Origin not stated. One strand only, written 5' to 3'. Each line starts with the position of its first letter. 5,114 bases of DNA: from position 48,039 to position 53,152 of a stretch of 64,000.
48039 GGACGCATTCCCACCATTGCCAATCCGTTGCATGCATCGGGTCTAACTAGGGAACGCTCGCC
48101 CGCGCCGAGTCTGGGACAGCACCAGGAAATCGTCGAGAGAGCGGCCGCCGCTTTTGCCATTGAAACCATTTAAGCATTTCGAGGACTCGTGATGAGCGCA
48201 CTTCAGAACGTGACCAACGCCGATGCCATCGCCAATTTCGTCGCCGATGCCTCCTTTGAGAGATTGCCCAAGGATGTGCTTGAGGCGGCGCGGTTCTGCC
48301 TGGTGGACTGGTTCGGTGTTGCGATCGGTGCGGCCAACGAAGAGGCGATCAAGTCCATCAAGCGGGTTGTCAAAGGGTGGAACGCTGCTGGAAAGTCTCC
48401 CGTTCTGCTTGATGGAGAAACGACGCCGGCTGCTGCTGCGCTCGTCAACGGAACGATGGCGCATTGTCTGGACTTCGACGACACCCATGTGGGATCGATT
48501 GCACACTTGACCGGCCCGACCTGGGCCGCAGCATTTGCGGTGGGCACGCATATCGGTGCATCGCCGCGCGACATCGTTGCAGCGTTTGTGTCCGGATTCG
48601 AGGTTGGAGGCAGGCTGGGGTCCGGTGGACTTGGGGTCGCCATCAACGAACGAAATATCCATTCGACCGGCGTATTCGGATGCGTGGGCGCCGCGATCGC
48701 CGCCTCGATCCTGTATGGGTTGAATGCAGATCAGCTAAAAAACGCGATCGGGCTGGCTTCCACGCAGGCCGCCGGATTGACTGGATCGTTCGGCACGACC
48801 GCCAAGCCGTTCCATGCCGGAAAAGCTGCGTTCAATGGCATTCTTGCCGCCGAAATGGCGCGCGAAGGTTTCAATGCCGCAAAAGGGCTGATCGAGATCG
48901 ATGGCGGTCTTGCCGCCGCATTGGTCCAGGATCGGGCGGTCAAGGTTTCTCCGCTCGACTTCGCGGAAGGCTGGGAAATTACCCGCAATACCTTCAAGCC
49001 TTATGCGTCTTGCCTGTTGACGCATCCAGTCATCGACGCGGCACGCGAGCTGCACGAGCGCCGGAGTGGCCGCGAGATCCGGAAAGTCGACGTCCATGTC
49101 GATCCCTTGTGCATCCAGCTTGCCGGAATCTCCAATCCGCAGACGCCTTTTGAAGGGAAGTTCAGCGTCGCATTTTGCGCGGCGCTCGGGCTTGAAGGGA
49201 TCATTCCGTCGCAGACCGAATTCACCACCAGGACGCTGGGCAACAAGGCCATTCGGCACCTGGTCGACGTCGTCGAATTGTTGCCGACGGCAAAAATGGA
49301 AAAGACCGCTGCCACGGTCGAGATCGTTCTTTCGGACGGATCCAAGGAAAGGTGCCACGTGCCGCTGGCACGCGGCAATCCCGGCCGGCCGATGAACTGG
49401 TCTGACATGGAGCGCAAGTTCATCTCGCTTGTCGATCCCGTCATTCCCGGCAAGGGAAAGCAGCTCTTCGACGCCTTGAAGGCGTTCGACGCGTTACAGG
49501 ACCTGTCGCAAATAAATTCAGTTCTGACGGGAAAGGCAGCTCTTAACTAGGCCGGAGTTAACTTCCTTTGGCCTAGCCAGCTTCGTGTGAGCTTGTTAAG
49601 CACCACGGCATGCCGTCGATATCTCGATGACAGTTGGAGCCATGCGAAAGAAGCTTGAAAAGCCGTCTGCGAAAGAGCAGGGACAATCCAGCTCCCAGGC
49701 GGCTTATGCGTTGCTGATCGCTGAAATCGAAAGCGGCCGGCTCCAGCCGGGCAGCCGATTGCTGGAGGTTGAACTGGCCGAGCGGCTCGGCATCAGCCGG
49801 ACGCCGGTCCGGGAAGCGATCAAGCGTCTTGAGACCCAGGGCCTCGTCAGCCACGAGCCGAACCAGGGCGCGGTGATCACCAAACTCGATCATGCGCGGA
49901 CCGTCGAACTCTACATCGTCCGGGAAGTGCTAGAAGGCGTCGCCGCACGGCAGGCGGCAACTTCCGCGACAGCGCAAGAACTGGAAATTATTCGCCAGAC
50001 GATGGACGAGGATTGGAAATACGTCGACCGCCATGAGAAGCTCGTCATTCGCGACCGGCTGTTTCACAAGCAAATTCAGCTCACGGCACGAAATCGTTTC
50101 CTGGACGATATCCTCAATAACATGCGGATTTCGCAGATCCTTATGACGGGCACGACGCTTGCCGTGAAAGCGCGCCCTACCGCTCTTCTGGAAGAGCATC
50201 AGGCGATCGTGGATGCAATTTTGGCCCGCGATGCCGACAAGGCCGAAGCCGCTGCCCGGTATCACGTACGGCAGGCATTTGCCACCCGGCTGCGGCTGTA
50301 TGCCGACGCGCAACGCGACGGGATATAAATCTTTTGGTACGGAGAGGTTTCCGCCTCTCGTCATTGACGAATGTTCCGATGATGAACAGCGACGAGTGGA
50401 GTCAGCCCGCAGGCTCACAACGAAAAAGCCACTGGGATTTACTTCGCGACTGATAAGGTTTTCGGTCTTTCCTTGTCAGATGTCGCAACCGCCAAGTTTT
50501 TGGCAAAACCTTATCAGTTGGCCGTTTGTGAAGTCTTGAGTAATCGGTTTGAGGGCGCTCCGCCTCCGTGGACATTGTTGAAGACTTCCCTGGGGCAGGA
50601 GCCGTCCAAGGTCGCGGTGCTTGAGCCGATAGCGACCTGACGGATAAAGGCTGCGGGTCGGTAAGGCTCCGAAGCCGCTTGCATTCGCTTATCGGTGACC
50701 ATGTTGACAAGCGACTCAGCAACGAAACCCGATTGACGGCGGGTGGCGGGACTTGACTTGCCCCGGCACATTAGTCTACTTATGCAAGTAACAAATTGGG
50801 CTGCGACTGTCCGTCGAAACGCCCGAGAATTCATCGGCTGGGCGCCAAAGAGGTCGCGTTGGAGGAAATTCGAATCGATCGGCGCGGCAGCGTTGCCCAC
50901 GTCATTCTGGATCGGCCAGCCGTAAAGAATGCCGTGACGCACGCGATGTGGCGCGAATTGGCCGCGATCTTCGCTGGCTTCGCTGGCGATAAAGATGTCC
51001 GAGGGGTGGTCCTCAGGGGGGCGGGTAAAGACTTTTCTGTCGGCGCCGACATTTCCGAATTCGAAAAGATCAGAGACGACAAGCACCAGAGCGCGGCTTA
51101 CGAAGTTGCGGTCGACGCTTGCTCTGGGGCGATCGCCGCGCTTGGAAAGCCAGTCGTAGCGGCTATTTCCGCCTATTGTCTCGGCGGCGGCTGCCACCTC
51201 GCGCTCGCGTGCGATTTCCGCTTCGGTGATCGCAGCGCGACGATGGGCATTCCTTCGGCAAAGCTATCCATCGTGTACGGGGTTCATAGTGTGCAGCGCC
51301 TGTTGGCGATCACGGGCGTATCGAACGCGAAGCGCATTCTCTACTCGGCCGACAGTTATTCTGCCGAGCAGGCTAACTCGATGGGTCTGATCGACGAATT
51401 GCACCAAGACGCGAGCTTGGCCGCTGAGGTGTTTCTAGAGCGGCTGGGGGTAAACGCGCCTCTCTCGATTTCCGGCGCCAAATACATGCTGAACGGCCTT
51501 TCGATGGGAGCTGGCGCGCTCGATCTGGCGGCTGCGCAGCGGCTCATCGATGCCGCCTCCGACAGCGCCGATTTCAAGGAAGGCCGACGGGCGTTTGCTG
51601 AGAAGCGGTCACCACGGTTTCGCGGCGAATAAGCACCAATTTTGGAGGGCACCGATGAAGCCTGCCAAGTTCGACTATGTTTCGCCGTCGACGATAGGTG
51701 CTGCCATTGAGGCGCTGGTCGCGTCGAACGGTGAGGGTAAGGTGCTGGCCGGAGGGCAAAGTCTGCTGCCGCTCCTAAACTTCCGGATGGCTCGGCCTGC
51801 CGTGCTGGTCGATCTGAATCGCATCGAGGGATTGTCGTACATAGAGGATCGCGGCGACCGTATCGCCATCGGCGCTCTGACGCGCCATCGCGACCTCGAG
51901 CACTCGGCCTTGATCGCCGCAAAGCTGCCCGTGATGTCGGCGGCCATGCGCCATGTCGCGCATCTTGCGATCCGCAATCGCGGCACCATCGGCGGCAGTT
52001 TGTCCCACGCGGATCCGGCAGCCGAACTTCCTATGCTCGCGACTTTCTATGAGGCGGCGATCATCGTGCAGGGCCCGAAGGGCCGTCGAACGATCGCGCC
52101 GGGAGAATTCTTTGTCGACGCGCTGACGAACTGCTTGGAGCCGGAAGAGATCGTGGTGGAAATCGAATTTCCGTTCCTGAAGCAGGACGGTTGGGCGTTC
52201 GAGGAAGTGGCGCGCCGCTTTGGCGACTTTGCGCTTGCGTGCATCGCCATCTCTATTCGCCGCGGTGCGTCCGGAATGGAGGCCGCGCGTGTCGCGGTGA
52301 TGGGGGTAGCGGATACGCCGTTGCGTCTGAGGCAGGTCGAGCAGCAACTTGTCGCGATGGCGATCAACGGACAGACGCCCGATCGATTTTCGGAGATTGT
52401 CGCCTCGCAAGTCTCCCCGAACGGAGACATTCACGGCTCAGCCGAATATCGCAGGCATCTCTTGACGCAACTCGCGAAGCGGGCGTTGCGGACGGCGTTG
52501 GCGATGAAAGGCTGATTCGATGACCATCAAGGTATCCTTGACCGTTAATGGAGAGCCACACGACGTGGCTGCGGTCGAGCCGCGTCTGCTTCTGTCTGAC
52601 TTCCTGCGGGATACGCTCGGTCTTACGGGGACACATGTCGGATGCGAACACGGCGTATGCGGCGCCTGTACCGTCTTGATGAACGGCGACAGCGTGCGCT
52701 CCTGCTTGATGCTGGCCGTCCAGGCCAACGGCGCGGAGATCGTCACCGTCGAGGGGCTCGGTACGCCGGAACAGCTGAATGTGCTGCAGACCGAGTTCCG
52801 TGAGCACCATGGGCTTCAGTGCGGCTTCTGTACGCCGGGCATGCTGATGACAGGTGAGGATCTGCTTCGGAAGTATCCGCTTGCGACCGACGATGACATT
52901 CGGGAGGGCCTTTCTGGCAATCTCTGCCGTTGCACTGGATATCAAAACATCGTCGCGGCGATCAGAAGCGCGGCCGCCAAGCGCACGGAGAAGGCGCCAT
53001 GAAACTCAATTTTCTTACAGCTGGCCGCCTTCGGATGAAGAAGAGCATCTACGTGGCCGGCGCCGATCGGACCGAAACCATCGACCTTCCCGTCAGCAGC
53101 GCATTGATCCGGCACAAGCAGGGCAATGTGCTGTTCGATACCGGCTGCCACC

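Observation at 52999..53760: Lactonase gene inserted between the small and large subunit genes of a Mo hydroxylase, translationally coupled on both sides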

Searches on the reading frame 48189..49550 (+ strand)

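Call 5: search_protein_families(library=pfam, proteins=[window:48189-49550:+])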
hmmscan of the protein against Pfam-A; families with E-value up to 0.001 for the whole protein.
window:48189-49550:+ (453 aa): 2 families
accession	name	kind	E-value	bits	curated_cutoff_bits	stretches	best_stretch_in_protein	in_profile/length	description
PF03972.19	MmgE_PrpD_N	-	1.1e-59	202.1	32.1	1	13-251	2-241/244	MmgE/PrpD N-terminal domain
PF19305.4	MmgE_PrpD_C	-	6.7e-25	88.3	32.1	1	272-424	1-161/173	MmgE/PrpD C-terminal domain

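Call 8: search_protein_families(library=ncbifam, proteins=[window:48189-49550:+])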
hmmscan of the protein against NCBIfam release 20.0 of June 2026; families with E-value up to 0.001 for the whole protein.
window:48189-49550:+ (453 aa): 2 families
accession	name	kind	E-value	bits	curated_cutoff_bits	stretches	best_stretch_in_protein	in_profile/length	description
NF042438.1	PrpD_hiGCgrampos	equivalog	7.9e-10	37.9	950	1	28-293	37-306/499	2-methylcitrate dehydratase PrpD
NF006943.0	PRK09425.1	equivalog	0.00016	20.6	575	1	12-253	17-269/480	bifunctional 2-methylcitrate dehydratase/aconitate hydratase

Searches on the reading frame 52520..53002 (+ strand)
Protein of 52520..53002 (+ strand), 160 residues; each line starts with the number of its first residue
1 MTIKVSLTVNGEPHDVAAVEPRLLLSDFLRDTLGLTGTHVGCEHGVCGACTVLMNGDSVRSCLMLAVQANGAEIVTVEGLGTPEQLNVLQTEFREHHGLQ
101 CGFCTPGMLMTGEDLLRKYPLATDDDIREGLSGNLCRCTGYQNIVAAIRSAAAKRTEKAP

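Call 5: search_protein_families(library=pfam, proteins=[window:52520-53002:+])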
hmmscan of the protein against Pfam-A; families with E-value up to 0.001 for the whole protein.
window:52520-53002:+ (160 aa): 3 families
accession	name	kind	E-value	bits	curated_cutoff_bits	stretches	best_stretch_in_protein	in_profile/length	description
PF01799.25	Fer2_2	-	2.1e-30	105.1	30.3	1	76-149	1-75/75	[2Fe-2S] binding domain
PF00111.32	Fer2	-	3.5e-09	36.9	21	1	8-62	2-55/77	2Fe-2S iron-sulfur cluster binding domain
PF13085.11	Fer2_3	-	5e-06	26.9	27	1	41-80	51-89/107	2Fe-2S iron-sulfur cluster binding domain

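Call 8: search_protein_families(library=ncbifam, proteins=[window:52520-53002:+])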
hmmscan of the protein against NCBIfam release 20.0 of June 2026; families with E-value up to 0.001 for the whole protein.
window:52520-53002:+ (160 aa): 12 families
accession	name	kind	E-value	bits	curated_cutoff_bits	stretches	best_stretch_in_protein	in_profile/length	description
NF041020.1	glyceraldDH_gamma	equivalog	4.8e-65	218.1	290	1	2-154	10-161/164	glyceraldehyde dehydrogenase subunit gamma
TIGR03193.1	4hydroxCoAred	equivalog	1.2e-52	177.8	257.8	1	6-152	3-148/148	4-hydroxybenzoyl-CoA reductase subunit gamma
NF043084.2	XdhC_XDHase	equivalog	8.8e-49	164.9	217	1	4-151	2-149/151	xanthine dehydrogenase subunit XdhC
TIGR03198.1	pucE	equivalog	2.2e-48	163.6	254.3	1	4-152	3-149/151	xanthine dehydrogenase subunit E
NF008514.0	PRK11433.1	equivalog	2e-46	158.2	322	2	3-110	51-157/218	aldehyde dehydrogenase iron-sulfur subunit PaoA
NF045668.1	pterin_aldehy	equivalog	1.6e-44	152.2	1100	1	4-153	2-153/905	molybdopterin-dependent aldehyde oxidoreductase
NF007387.0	PRK09908.1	equivalog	6.5e-43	145.9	212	1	2-151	6-155/159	xanthine dehydrogenase iron sulfur-binding subunit XdhC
TIGR03311.1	Se_dep_XDH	equivalog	2.2e-41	141.8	830.45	1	6-154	2-146/848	selenium-dependent xanthine dehydrogenase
TIGR02963.1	xanthine_xdhA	equivalog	1.9e-39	135.6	467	1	7-155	3-161/468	xanthine dehydrogenase small subunit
TIGR02969.1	mam_aldehyde_ox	subfamily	2.4e-30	104.8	1912.3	1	8-150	6-159/1330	aldehyde oxidase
TIGR03313.1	Se_sel_red_Mo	hypoth_equivalog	6.6e-13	47.2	1101.9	1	44-156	37-149/951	molybdopterin-dependent oxidoreductase Mo/Fe-S-binding subunit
NF009226.0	PRK12576.1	equivalog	0.00019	20.9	344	1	40-90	58-110/317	succinate dehydrogenase/fumarate reductase iron-sulfur subunit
